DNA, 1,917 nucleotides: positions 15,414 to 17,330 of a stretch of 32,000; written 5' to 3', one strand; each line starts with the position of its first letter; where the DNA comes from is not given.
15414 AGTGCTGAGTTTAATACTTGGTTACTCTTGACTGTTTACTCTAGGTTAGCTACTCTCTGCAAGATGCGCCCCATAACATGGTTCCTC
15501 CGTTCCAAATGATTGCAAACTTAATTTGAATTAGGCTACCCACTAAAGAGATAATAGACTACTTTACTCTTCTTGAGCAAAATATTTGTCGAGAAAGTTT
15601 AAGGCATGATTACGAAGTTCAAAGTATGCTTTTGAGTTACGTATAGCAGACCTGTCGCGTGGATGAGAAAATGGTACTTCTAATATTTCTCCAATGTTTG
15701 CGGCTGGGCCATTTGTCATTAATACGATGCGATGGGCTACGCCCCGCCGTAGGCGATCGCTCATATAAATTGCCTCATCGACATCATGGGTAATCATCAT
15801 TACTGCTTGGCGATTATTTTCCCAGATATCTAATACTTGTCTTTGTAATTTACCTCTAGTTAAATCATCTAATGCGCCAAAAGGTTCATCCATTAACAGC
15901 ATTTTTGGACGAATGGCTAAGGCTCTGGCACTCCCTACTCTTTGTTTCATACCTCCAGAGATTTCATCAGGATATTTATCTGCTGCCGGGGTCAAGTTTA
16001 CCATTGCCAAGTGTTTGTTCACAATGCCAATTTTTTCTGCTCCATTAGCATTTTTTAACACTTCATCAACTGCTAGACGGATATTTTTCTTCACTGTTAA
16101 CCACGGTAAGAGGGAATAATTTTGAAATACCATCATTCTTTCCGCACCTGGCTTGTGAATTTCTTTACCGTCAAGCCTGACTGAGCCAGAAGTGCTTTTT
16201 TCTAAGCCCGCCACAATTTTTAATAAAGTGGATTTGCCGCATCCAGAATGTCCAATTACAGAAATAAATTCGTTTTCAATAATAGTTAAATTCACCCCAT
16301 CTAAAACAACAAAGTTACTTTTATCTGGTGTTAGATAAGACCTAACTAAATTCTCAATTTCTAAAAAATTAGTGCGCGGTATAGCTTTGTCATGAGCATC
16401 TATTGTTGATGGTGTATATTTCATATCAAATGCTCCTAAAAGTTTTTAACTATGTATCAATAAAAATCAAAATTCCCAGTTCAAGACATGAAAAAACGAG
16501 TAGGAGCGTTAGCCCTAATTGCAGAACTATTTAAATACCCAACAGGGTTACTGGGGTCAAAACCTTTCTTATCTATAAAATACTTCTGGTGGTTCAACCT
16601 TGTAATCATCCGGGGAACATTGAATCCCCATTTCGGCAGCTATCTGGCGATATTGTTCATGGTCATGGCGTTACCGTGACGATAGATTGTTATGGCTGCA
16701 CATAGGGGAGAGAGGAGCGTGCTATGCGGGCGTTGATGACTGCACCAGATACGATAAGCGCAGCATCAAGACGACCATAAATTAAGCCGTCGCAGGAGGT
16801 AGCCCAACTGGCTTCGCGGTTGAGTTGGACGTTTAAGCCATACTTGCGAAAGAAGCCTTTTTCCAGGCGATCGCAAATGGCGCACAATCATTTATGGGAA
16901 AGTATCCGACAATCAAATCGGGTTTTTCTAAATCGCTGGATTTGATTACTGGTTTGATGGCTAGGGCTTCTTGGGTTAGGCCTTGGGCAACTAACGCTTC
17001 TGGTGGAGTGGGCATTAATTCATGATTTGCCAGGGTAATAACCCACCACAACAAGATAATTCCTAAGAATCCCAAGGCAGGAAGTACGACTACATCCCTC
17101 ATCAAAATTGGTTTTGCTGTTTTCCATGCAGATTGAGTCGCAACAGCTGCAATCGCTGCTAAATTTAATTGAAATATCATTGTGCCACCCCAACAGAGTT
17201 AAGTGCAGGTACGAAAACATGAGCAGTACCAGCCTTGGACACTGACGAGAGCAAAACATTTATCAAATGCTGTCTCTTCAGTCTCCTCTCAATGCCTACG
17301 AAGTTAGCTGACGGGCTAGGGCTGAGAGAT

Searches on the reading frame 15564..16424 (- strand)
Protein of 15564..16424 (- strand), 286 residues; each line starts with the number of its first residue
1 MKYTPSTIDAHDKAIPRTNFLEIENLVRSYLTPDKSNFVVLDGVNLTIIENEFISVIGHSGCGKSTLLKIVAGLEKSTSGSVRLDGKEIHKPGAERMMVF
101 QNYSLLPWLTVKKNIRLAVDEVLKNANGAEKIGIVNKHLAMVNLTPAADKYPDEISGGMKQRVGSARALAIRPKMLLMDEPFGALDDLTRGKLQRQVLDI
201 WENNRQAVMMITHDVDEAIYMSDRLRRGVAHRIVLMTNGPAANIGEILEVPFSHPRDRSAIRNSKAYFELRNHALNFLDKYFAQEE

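Call 5: search_protein_families(library=pfam, proteins=[window:15564-16424:-], max_evalue=0.01)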
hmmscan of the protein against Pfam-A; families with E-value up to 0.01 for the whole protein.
window:15564-16424:- (286 aa): 4 families
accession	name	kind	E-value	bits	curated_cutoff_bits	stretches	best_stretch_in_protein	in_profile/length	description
PF00005.33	ABC_tran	-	4.9e-30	105.3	25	1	41-182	1-136/137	ABC transporter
PF05763.18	DUF835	-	0.001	19.3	33.1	1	13-57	54-98/136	Protein of unknown function (DUF835)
PF03193.22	RsgA_GTPase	-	0.0028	17.9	30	1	49-83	104-138/174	RsgA GTPase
PF20703.3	nSTAND1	-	0.0058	16.7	27.1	1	50-101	32-85/379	Novel STAND NTPase 1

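Call 7: find_related_loci(query=window:15564-16424:-, collection=genome_contigs, flank=6000)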
Query window:15564-16424:- (286 aa) in genome_contigs; peptide patterns used: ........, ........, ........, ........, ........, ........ (x = any residue, [..] = any of these).
600 stretches matched a pattern (row limit reached: there are more); 583 encode a relative of the query (tblastn E <= 1e-3); the best 80 are kept; 80 distinct loci.
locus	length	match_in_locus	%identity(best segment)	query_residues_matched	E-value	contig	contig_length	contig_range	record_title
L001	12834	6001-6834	87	1-286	3e-167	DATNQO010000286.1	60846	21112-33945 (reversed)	MAG TPA_asm: Leptolyngbyaceae cyanobacterium isolate SMAG_U16509 k141_347216, whole genome shotgun sequence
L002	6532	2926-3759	84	1-286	7e-163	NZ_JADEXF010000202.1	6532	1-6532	Nostoc cf. edaphicum LEGE 07299 NODE_364_length_6532_cov_2.1377, whole genome shotgun sequence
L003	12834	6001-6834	84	1-286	1e-161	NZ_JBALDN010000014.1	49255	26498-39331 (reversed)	MAG: Nostoc sp. isolate P2081 bin 11 NODE_782_length_49255_cov_135.138670, whole genome shotgun sequence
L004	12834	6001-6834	84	1-286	1e-161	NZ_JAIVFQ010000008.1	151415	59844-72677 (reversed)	Nostoc favosum CHAB5714 strain CHAB 5714 NODE_8_length_151415_cov_75.594826, whole genome shotgun sequence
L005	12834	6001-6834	84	1-286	1e-161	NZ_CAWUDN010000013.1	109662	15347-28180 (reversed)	Nostoc sp. PCC 9305 isolate Nostoc CCY 9926 NODE_13_length_109662_cov_146.812393, whole genome shotgun sequence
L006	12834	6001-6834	84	1-286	1e-161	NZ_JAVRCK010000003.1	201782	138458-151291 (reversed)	MAG: Nostoc sp. DedSLP03 contig_3, whole genome shotgun sequence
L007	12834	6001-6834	84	1-286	4e-161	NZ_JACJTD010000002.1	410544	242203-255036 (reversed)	Nostoc foliaceum FACHB-393 contig2, whole genome shotgun sequence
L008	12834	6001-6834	84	1-286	7e-161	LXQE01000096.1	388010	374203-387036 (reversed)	Nostoc punctiforme NIES-2108 scaffold20.1, whole genome shotgun sequence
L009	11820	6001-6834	83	1-286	2e-160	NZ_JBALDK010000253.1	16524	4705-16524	MAG: Nostoc sp. isolate P1574 bin 1 NODE_982_length_16524_cov_25.076572, whole genome shotgun sequence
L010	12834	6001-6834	83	1-286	1e-159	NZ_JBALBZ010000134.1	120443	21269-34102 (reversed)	MAG: Nostoc sp. isolate P10246 bin 10 NODE_26_length_120443_cov_96.270956, whole genome shotgun sequence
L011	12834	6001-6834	84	1-286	8e-160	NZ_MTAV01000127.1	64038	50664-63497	Nostoc sp. T09 NODE_201_length_63978_cov_104.668915, whole genome shotgun sequence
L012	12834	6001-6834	84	1-286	9e-160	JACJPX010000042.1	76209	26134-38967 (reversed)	Calothrix membranacea FACHB-236 contig42, whole genome shotgun sequence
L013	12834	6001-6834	83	1-286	5e-160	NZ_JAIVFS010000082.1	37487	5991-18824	Nostoc mirabile CHAB5784 strain CHAB 5784 NODE_82_length_37487_cov_81.912232, whole genome shotgun sequence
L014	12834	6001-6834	83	1-286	8e-160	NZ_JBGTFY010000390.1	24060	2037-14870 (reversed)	MAG: Nostoc sp. isolate JTS-RE202 k141_5116147, whole genome shotgun sequence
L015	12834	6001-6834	83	1-286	3e-159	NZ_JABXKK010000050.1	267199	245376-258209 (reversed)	MAG: Nostoc sp. NMS8 NODE_11_length_267199_cov_92.7855, whole genome shotgun sequence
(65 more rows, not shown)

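Call 26: search_protein_families(library=ncbifam, proteins=[L001:3462-4313:+, L001:4408-5850:+, window:15564-16424:-], max_evalue=0.00001)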
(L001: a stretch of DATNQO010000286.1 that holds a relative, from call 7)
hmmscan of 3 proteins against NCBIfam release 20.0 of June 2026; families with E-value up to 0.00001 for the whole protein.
L001:3462-4313:+ (283 aa): 6 families
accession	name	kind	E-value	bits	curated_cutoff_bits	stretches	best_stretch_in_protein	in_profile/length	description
TIGR01183.1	ntrB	equivalog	4.2e-71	238.8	209.05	1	70-269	1-200/202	nitrate ABC transporter permease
NF040733.1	ABC_perm_U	equivalog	2e-35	122.5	295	1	37-276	14-246/251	ABC transporter permease subunit SaoP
NF007545.0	PRK10160.1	equivalog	4.9e-30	104.9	342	1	28-276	21-268/275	taurine ABC transporter permease TauC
NF008470.0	PRK11365.1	equivalog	2e-19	70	347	1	86-272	61-246/263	aliphatic sulfonate ABC transporter permease SsuC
TIGR03416.1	ABC_choXWV_perm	equivalog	2.5e-12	46.8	363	1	89-265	89-264/267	choline ABC transporter permease subunit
NF008196.0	PRK10952.1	equivalog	1.7e-08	33.7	439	1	91-265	149-322/356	glycine betaine/L-proline ABC transporter permease ProW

L001:4408-5850:+ (480 aa): 0 families

window:15564-16424:- (286 aa): 179 families (the best 25 are shown)
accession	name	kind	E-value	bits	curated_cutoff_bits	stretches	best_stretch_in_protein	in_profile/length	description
TIGR01184.1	ntrCD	subfamily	2.5e-102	341.3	291.8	1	41-278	1-230/230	nitrate ABC transporter ATP-binding protein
NF040729.1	ABC_ATP_SaoA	equivalog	5e-68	229.2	360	1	21-280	2-245/248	ABC transporter ATP-binding protein SaoA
NF008421.0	PRK11248.1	equivalog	2e-58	197.9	357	1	38-254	14-219/255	taurine ABC transporter ATP-binding subunit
TIGR03265.1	PhnT2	equivalog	3.3e-56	191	457.7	1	19-249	3-221/353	putative 2-aminoethylphosphonate ABC transporter ATP-binding protein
TIGR01186.1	proV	subfamily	3.7e-50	171.1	326.6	1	42-245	10-212/363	betaine/proline/choline family ABC transporter ATP-binding protein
NF008621.0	PRK11607.1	equivalog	6.7e-50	170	613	1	18-258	17-244/377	putrescine ABC transporter ATP-binding subunit PotG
TIGR00968.1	3a0106s01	subfamily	6.6e-48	163.3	342.75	1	36-250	11-218/237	sulfate ABC transporter ATP-binding protein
NF043075.1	MMSYN1_0197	equivalog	7.5e-48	163.2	550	1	20-246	2-216/341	spermidine/putrescine ABC transporter ATP-binding protein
NF008420.0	PRK11247.1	equivalog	1.1e-47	162.4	395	1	36-263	23-231/257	aliphatic sulfonates ABC transporter ATP-binding protein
TIGR01187.1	potA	subfamily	1.4e-47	162.4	355.6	1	57-255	2-192/325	polyamine ABC transporter ATP-binding protein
NF006987.0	PRK09452.1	equivalog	1.8e-46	158.6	482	1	20-242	17-227/378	spermidine/putrescine ABC transporter ATP-binding protein PotA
TIGR03415.1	ABC_choXWV_ATP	equivalog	5.6e-45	153.9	483.75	1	36-225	35-235/382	choline ABC transporter ATP-binding protein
NF008105.0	PRK10851.1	equivalog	1.3e-44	152.4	502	1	38-246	15-220/362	sulfate/thiosulfate ABC transporter ATP-binding protein CysA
NF008653.0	PRK11650.1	subfamily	7.6e-43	146.9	432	1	21-255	4-226/357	sn-glycerol-3-phosphate ABC transporter ATP-binding protein UgpC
TIGR03258.1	PhnT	equivalog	8.7e-42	143.4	499.15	1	37-261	20-237/359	2-aminoethylphosphonate ABC transport system ATP-binding subunit PhnT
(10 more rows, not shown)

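Call 28: find_encoding_contigs(protein=window:15564-16424:-, flank=3000, max_places=5)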
Protein window:15564-16424:- (286 aa): 20 contigs read that carry it; 5 places shown.
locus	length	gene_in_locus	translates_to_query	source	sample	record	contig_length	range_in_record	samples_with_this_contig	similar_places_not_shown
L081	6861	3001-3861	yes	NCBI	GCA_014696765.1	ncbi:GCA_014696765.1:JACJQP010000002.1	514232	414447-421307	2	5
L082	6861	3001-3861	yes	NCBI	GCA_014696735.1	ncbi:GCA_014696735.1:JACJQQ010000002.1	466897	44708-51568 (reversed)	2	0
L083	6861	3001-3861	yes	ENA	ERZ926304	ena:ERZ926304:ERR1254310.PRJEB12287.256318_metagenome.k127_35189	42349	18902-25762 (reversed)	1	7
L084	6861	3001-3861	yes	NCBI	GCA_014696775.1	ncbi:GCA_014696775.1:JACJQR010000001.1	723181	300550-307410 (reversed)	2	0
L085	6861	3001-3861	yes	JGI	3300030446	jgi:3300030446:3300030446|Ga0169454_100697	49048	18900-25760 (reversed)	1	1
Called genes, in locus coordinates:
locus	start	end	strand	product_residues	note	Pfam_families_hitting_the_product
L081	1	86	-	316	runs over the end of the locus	PF13489:Methyltransf_23, PF01209:Ubie_methyltran, PF05175:MTS (faint), PF08241:Methyltransf_11, PF08242:Methyltransf_12, PF13649:Methyltransf_25, PF13847:Methyltransf_31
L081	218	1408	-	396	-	PF14361:RsbRD_N, PF00512:HisKA, PF02518:HATPase_c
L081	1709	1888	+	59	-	-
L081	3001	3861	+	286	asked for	PF00005:ABC_tran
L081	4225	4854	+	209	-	PF00582:Usp (weak)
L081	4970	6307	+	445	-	PF02040:ArsB, PF03600:CitMHS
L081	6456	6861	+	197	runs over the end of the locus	-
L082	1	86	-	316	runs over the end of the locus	PF13489:Methyltransf_23, PF01209:Ubie_methyltran, PF05175:MTS (faint), PF08241:Methyltransf_11, PF08242:Methyltransf_12, PF13649:Methyltransf_25, PF13847:Methyltransf_31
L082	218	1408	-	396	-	PF14361:RsbRD_N, PF00512:HisKA, PF02518:HATPase_c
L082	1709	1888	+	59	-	-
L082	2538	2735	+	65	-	PF13379:NMT1_2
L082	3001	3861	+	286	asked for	PF00005:ABC_tran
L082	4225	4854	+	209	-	PF00582:Usp (weak)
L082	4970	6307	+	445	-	PF02040:ArsB, PF03600:CitMHS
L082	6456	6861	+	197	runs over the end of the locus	-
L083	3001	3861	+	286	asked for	PF00005:ABC_tran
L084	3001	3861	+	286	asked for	PF00005:ABC_tran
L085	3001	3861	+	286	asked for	PF00005:ABC_tran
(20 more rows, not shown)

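Call 39: search_solved_structures(query=L001:4408-5847:+, max_evalue=0.001)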
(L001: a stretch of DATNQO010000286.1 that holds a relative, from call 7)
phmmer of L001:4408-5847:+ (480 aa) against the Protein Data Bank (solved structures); distinct sequences matched with E-value up to 0.001: 9.
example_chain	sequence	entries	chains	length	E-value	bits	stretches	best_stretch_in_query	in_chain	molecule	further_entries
9uai_E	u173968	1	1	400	5.7e-63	216.3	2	53-327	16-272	Nitrate transport ATP-binding subunits C and D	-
9uak_A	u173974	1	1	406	6.1e-63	216.2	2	53-327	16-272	C terminal regulatory domain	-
8w9m_C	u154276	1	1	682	6.6e-63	216.1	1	56-471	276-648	Nitrate transport ATP-binding protein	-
8wm7_C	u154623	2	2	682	6.8e-63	216.1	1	56-471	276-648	Nitrate transport ATP-binding protein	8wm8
9u9z_C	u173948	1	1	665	9.6e-63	215.6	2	44-327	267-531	CmpC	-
9ua0_C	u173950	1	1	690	1.1e-62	215.3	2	44-327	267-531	CmpC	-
9ua1_C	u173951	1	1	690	1.1e-62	215.3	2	44-327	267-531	CmpC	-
2g29_A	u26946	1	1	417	1.6e-45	158.8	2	194-470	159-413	Nitrate transport protein nrtA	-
2i48_A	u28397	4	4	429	5.3e-42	147.2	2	201-470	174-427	Bicarbonate transporter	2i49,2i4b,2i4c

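Call 65: find_related_loci(query=window:15564-16424:-, collection=metagenome_contigs, flank=4000)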
Query window:15564-16424:- (286 aa) in metagenome_contigs; peptide patterns used: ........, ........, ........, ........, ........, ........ (x = any residue, [..] = any of these).
600 stretches matched a pattern (row limit reached: there are more); 548 encode a relative of the query (tblastn E <= 1e-3); the best 80 are kept; 80 distinct loci.
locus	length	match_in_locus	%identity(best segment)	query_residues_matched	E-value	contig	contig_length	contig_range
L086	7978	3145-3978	82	1-286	8e-158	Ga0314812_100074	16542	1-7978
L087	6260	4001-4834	81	1-286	3e-156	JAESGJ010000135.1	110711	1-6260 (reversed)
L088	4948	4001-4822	82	2-284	2e-153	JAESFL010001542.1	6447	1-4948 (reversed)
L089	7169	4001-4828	81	2-286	1e-151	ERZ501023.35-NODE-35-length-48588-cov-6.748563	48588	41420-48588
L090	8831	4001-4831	80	1-286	3e-150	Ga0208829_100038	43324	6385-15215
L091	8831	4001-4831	80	1-286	1e-149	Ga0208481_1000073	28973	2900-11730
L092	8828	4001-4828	80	2-286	1e-149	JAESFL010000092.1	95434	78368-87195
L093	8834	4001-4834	79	1-286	7e-149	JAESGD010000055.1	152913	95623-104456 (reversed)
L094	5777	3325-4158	79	1-286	1e-149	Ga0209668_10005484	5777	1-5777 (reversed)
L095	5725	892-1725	78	1-286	2e-148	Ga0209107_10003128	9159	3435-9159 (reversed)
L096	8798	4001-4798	80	13-286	9e-147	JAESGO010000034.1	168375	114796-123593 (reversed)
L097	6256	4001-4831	77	1-286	3e-146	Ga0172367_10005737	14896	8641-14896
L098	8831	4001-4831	76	2-286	4e-146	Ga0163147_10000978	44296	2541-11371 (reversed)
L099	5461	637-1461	77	4-286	2e-144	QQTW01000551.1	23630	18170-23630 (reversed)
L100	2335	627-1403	82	20-286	4e-153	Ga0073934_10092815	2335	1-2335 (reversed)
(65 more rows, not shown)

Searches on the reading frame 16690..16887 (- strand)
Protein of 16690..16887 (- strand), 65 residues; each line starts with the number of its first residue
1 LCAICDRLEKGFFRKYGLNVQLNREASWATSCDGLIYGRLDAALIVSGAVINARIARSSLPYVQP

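Call 5: search_protein_families(library=pfam, proteins=[window:16690-16887:-], max_evalue=0.01)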
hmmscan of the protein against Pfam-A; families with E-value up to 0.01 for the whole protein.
window:16690-16887:- (65 aa): 1 family
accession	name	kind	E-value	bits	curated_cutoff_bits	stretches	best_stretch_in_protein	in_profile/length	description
PF13379.11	NMT1_2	-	2.4e-10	41.1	24.7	1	8-53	25-70/252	NMT1-like family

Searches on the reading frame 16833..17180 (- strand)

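Call 5: search_protein_families(library=pfam, proteins=[window:16833-17180:-], max_evalue=0.01)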
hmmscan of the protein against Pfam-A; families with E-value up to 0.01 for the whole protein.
window:16833-17180:- (115 aa): 1 family
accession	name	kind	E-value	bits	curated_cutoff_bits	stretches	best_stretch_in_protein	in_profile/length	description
PF25221.1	5TMH_Lnb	-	0.0059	17.1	25.2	1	2-56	11-64/144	Lnb transmembrane domain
